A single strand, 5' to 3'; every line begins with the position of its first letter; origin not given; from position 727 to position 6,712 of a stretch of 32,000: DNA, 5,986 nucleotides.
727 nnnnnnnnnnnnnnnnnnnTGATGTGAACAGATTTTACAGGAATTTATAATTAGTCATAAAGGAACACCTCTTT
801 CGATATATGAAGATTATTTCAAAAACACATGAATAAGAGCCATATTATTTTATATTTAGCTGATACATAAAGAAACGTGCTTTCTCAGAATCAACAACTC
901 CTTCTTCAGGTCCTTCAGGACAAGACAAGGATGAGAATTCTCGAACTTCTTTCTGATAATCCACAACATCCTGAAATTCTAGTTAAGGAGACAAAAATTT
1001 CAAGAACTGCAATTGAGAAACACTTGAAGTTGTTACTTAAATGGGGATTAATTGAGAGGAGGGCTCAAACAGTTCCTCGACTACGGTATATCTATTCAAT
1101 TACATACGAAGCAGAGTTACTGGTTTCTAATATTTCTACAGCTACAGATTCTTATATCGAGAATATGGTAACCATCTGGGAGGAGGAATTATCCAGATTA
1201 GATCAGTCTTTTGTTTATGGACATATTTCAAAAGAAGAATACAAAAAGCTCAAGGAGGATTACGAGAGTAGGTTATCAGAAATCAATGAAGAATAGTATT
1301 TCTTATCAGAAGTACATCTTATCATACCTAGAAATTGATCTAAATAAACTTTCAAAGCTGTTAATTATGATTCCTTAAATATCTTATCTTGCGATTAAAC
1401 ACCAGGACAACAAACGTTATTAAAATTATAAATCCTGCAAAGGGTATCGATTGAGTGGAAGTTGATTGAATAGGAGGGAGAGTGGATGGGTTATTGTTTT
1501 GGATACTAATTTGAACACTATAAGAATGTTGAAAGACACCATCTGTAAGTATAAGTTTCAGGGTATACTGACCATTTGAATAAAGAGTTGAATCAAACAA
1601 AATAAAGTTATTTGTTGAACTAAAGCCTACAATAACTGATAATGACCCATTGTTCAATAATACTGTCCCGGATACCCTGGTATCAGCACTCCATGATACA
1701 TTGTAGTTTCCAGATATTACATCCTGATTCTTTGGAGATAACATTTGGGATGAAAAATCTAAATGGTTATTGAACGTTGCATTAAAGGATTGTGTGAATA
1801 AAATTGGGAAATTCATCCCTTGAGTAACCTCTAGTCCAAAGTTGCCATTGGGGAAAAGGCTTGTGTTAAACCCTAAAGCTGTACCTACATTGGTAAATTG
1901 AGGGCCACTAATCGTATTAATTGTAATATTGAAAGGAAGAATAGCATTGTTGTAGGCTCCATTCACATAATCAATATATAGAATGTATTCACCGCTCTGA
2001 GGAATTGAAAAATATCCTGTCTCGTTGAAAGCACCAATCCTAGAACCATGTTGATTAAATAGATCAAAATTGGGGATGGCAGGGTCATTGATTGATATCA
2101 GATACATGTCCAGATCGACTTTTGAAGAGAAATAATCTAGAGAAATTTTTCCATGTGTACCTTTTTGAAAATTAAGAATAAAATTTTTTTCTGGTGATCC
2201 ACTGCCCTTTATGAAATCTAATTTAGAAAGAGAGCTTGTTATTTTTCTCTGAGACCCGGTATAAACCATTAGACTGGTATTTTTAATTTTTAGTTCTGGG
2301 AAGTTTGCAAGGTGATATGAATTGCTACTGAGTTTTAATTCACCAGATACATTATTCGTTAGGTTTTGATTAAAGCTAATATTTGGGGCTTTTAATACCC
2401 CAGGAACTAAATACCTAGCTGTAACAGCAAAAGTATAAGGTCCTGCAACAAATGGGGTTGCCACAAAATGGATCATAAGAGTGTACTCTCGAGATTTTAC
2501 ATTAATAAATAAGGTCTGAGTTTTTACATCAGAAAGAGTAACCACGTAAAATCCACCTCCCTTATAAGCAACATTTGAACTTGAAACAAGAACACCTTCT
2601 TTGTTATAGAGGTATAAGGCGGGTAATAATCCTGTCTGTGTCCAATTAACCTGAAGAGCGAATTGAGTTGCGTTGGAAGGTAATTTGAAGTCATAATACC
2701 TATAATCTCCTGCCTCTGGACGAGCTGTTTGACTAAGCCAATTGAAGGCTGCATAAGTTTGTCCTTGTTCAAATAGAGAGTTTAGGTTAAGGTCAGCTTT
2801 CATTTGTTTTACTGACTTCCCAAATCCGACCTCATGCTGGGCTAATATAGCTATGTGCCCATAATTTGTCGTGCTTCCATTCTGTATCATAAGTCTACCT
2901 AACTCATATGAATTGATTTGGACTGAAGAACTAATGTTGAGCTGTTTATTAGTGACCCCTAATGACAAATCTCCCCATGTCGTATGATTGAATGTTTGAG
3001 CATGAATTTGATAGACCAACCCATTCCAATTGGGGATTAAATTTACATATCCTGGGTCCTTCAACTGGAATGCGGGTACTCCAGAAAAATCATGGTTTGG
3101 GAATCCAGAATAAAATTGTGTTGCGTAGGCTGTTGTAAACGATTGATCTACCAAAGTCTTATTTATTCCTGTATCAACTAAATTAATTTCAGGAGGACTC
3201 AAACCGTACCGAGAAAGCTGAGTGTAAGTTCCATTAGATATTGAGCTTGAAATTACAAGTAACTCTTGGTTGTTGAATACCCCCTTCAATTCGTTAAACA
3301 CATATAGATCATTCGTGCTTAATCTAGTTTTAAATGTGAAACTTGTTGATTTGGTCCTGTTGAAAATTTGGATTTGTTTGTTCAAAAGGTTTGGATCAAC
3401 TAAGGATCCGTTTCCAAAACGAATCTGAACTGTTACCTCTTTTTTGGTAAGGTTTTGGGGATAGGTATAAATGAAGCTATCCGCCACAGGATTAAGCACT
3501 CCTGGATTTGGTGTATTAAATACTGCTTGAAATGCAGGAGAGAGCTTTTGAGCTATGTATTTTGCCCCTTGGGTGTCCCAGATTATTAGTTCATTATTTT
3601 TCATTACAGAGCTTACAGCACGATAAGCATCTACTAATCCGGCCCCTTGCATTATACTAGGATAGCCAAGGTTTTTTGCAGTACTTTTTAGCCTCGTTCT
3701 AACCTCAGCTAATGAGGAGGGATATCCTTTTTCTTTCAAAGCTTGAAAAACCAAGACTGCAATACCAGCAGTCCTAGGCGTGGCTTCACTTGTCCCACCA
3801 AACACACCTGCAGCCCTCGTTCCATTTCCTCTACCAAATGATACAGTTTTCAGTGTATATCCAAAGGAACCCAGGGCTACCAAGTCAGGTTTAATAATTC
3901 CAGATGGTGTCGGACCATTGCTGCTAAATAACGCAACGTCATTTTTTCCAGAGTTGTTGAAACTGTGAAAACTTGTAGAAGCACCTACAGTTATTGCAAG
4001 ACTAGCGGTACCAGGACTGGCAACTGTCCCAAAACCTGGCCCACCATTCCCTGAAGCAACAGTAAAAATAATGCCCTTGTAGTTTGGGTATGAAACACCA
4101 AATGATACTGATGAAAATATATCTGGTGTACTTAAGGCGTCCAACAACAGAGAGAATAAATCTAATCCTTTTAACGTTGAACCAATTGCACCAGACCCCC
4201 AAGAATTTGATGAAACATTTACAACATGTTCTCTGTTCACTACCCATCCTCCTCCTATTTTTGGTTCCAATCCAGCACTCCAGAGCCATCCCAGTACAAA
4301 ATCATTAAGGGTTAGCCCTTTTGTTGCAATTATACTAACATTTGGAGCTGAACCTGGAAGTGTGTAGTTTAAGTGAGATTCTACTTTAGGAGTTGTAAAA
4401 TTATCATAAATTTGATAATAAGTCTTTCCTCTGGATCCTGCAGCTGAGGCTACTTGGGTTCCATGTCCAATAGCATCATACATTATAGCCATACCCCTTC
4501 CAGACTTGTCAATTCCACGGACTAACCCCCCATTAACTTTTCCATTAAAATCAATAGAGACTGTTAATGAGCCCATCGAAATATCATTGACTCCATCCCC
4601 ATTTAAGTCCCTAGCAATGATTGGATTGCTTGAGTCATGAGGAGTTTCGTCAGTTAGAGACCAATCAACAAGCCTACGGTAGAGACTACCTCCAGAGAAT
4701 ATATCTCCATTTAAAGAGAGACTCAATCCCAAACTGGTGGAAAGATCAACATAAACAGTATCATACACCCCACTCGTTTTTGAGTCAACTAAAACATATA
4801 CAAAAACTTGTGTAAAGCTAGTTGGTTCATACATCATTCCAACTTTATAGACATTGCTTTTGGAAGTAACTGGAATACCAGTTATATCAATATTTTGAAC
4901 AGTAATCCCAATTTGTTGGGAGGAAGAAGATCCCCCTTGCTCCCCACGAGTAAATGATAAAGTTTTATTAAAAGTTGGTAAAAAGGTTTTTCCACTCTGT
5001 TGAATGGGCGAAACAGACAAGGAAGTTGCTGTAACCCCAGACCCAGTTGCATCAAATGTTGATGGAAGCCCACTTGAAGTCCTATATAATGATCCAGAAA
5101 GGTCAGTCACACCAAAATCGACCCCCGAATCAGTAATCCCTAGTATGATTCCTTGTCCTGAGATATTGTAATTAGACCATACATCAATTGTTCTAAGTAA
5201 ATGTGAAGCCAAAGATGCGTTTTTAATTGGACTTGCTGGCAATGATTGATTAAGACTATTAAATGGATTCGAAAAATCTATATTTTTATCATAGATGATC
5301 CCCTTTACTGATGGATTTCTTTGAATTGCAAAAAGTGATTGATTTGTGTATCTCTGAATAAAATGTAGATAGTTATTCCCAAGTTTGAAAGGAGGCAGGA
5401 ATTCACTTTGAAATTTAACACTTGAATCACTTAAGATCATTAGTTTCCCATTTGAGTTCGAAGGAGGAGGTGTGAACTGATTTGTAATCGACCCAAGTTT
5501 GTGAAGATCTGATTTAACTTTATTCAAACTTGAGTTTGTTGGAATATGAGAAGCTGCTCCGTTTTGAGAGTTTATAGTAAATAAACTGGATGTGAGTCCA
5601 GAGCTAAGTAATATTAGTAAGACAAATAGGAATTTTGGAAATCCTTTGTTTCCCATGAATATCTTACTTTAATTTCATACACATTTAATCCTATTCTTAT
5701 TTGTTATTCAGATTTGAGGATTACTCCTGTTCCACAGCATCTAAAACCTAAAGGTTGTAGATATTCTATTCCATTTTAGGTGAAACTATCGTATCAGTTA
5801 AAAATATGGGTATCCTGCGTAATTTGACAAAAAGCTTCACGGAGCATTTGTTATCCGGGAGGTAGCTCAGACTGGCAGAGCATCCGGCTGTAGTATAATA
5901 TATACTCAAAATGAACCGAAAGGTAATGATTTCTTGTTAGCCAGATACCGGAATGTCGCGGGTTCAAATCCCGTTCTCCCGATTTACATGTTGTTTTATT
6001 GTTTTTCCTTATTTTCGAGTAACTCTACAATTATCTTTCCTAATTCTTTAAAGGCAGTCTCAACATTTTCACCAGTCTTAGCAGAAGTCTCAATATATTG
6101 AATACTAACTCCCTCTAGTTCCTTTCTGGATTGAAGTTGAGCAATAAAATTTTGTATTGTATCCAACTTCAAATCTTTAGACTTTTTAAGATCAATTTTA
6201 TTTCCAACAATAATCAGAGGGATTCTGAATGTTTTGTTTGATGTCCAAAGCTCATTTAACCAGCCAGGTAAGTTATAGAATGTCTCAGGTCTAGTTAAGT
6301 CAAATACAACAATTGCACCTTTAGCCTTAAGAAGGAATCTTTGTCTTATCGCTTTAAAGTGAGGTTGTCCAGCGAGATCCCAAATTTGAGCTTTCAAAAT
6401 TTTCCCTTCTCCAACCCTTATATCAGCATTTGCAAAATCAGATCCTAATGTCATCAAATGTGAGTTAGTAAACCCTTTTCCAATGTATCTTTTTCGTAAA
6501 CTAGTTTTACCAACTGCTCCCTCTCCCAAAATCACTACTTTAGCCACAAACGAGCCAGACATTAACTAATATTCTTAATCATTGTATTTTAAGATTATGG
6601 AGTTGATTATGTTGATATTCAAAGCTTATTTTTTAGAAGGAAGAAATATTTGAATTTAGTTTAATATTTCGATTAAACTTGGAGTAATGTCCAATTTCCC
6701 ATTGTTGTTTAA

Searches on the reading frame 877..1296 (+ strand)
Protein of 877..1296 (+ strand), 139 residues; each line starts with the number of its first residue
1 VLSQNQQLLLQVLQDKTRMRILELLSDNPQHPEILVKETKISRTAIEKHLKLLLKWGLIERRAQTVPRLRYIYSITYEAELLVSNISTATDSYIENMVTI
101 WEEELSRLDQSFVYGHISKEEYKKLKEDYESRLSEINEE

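Call 49: search_protein_families(library=pfam, proteins=[window:877-1296:+], max_evalue=0.05)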
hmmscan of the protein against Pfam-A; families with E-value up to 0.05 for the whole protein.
window:877-1296:+ (139 aa): 13 families
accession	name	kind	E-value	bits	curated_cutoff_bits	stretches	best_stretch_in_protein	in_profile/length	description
PF01022.26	HTH_5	-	2e-09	37.6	22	1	15-60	1-46/47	Bacterial regulatory protein, arsR family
PF12840.13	HTH_20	-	4.9e-06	26.9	27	1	15-62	3-51/51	Helix-turn-helix domain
PF25213.1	HVO_A0261_N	-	5.2e-06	26.7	35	1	16-65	11-60/86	HVO_A0261 N-terminal domain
PF12802.13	MarR_2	-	1.1e-05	25.9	27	1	18-63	7-54/61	MarR family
PF10007.15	DUF2250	-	0.0003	21.3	24.4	1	12-64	4-57/93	Uncharacterized protein conserved in archaea (DUF2250)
PF14394.12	DUF4423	-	0.0005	20.4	30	1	13-138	18-145/165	Domain of unknown function (DUF4423)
PF08279.18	HTH_11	-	0.0012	19.1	25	1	19-58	3-45/55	HTH domain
PF13412.12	HTH_24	-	0.0015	18.5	21.9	1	15-60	2-48/48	Winged helix-turn-helix DNA-binding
PF01978.25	TrmB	-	0.0019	18.4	25.6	1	23-73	16-62/68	Sugar-specific transcriptional regulator TrmB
PF05120.17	GvpG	-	0.011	16.3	30.6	1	103-134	35-66/67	Gas vesicle protein G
PF01638.23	HxlR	-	0.011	16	20.8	1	13-86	2-76/91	HxlR-like helix-turn-helix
PF21476.4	PF0610-like_N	-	0.015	15.9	33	1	17-51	2-36/50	PF0610-like, N-terminal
PF13601.12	HTH_34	-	0.028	15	27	0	18-78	2-64/80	Winged helix DNA-binding domain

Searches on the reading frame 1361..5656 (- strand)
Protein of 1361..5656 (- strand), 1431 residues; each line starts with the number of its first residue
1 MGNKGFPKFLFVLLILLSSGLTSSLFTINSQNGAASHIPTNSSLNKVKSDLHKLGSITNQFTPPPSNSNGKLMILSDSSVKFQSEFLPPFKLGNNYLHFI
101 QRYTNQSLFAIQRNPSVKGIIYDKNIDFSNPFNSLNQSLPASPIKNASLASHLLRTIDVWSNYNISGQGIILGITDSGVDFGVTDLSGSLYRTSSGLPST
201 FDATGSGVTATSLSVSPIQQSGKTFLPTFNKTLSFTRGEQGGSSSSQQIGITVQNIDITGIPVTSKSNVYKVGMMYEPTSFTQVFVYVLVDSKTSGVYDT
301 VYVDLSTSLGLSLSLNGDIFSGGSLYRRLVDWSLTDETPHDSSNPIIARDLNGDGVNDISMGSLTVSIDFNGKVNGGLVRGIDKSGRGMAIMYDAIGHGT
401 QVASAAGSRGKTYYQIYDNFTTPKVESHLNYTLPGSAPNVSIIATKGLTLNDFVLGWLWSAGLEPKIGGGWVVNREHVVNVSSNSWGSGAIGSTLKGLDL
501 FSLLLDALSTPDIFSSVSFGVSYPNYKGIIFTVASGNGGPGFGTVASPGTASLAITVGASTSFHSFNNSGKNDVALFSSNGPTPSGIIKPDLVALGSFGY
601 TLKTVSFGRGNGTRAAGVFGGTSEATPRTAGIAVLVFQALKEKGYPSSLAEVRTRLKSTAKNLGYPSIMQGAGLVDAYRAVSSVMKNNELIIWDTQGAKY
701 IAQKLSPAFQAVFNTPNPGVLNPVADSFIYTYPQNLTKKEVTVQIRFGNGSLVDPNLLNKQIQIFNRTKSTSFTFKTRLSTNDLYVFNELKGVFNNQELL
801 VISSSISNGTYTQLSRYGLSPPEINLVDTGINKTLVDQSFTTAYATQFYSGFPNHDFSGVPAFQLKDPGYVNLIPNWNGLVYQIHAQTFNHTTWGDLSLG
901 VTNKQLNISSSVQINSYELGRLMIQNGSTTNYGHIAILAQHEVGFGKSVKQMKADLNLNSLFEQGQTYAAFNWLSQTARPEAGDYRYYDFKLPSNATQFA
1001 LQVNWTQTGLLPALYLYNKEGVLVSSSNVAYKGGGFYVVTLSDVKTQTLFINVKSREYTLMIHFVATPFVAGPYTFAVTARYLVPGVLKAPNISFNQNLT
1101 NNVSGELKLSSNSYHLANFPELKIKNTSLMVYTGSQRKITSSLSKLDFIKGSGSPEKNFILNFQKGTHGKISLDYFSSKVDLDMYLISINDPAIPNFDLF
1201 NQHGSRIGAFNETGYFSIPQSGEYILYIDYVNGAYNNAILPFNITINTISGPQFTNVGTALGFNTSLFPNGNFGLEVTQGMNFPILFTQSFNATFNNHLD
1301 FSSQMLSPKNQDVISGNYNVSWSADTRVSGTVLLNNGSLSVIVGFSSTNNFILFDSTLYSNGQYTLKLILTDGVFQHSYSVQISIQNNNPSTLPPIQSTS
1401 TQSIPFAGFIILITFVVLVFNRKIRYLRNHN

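Call 5: search_protein_families(library=pfam, proteins=[window:1361-5656:-], max_evalue=0.05)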
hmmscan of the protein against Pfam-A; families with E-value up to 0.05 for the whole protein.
window:1361-5656:- (1431 aa): 1 family
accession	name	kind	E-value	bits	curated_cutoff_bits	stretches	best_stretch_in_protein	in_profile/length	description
PF00082.27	Peptidase_S8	-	3.1e-28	99.4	21.8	1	167-672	1-287/288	Subtilase family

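Call 6: search_protein_families(library=ncbifam, proteins=[window:1361-5656:-], max_evalue=0.05)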
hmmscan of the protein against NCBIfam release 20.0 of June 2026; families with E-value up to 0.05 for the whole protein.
window:1361-5656:- (1431 aa): 3 families
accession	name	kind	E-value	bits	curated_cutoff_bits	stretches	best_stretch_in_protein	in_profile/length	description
TIGR03921.1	T7SS_mycosin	equivalog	5.8e-10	38.8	278.75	1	519-689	140-293/353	type VII secretion-associated serine protease mycosin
NF042956.1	IteS_antiphage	equivalog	2e-06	26.4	900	1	502-644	373-516/747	S8 family anti-phage peptidase IteS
NF040553.1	SGO_0316_fam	subfamily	0.011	13.4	1400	1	571-660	650-735/1486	SGO_0316/SGO_0317 family LPXTG-anchored serine peptidase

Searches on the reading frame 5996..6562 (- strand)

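Call 5: search_protein_families(library=pfam, proteins=[window:5996-6562:-], max_evalue=0.05)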
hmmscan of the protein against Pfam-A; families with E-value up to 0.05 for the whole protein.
window:5996-6562:- (188 aa): 8 families
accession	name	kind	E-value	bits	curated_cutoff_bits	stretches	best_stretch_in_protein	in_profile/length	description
PF00071.28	Ras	-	1.6e-40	138.8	21.6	1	8-178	1-160/162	Ras family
PF08477.19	Roc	-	2.8e-26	92.5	27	1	8-124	1-119/119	Ras of Complex, Roc, domain of DAPkinase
PF00025.27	Arf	-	1.9e-13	50.7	22.3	1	7-175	15-171/174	ADP-ribosylation factor family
PF00009.33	GTP_EFTU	-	3.5e-07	30.4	26.5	1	53-174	66-182/188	Elongation factor Tu GTP binding domain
PF04670.18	Gtr1_RagA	-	9.6e-06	25.6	22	1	8-160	1-159/232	Gtr1/RagA G protein conserved region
PF01926.29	MMR_HSR1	-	0.0023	18.5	21.9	1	8-122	1-113/113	50S ribosome-binding GTPase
PF03193.22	RsgA_GTPase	-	0.012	15.9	30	0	83-175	26-105/174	RsgA GTPase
PF16107.10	DUF4825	-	0.014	15.8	22.7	1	119-185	9-78/99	Domain of unknown function (DUF4825)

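Call 6: search_protein_families(library=ncbifam, proteins=[window:5996-6562:-], max_evalue=0.05)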
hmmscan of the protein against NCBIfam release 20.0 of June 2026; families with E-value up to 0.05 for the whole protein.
window:5996-6562:- (188 aa): 7 families
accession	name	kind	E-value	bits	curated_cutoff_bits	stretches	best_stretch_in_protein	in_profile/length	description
TIGR00231.1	small_GTP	domain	1e-23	83.9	42.5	1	7-174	4-162/164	GTP-binding protein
NF003255.0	PRK04213.1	equivalog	0.00045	19.6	164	1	108-183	125-197/204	GTP-binding protein EngB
TIGR03597.1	GTPase_YqeH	equivalog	0.00062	19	297.4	0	114-171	92-146/361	ribosome biogenesis GTPase YqeH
TIGR03594.1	GTPase_EngA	equivalog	0.0028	16.7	306.7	1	114-178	287-346/432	ribosome biogenesis GTPase Der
NF008969.0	PRK12317.1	subfamily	0.022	13.3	502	1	110-172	136-199/426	elongation factor 1-alpha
TIGR02034.1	CysN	subfamily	0.029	13.4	336.1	1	116-173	136-191/406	sulfate adenylyltransferase, large subunit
NF006157.0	PRK08300.1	subfamily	0.037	13.3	166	0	125-181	45-101/303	acetaldehyde dehydrogenase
